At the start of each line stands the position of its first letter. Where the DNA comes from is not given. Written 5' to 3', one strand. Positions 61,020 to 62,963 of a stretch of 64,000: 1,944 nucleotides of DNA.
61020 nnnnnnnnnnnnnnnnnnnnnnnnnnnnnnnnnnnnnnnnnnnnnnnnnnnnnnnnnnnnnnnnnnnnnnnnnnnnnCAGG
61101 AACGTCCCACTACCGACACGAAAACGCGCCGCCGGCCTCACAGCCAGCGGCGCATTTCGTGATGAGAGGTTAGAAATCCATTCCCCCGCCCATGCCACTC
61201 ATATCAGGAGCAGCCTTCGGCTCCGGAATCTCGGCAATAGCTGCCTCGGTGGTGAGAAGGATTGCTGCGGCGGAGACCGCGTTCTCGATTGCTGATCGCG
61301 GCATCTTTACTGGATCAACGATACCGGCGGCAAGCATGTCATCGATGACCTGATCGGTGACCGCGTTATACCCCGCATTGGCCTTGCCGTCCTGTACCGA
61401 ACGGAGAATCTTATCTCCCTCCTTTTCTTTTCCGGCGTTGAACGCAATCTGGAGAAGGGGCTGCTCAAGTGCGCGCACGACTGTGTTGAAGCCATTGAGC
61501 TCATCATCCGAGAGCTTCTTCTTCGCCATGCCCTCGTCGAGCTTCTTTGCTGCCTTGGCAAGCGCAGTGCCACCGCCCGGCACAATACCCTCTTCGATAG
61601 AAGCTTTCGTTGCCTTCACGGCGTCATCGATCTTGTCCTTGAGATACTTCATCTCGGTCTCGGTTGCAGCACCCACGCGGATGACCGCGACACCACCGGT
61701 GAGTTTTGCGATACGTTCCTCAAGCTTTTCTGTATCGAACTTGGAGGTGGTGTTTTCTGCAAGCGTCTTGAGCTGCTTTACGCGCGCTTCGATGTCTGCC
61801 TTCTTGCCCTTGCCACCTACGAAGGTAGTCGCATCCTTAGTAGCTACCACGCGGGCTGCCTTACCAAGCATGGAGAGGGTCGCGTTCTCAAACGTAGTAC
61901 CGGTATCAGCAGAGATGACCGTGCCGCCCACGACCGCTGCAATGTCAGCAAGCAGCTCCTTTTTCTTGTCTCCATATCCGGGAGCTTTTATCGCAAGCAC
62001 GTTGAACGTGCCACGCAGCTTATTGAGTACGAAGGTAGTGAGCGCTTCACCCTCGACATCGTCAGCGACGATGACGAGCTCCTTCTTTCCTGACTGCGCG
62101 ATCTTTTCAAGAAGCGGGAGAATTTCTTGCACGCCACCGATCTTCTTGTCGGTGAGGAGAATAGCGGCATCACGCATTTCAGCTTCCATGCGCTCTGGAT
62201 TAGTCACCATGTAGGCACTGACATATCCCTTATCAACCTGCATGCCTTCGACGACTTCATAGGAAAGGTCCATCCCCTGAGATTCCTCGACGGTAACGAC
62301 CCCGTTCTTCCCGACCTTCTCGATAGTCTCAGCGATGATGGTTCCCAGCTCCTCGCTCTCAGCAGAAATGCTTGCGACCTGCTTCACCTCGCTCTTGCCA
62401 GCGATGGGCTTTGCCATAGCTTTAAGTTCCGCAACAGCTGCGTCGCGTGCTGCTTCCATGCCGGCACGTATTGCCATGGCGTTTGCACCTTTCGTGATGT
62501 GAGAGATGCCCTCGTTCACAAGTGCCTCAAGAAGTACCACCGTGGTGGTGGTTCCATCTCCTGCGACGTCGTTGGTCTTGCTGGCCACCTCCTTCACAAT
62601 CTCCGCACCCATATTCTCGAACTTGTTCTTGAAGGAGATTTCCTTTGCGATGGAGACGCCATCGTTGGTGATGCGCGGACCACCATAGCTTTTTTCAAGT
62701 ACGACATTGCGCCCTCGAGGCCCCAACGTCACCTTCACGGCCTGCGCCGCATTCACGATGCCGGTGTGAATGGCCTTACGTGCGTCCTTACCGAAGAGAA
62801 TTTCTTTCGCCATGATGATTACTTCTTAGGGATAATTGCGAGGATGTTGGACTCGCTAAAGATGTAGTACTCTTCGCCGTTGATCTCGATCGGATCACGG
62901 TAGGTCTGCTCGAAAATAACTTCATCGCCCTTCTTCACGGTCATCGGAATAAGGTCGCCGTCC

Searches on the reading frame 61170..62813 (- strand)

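Call 38: search_protein_families(library=pfam, proteins=[window:61170-62813:-], max_evalue=0.00001)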
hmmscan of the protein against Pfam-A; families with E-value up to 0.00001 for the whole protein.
window:61170-62813:- (547 aa): 1 family
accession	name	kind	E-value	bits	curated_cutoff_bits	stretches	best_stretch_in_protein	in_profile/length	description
PF00118.29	Cpn60_TCP1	-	9.8e-68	229.4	34.3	1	23-528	2-488/490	TCP-1/cpn60 chaperonin family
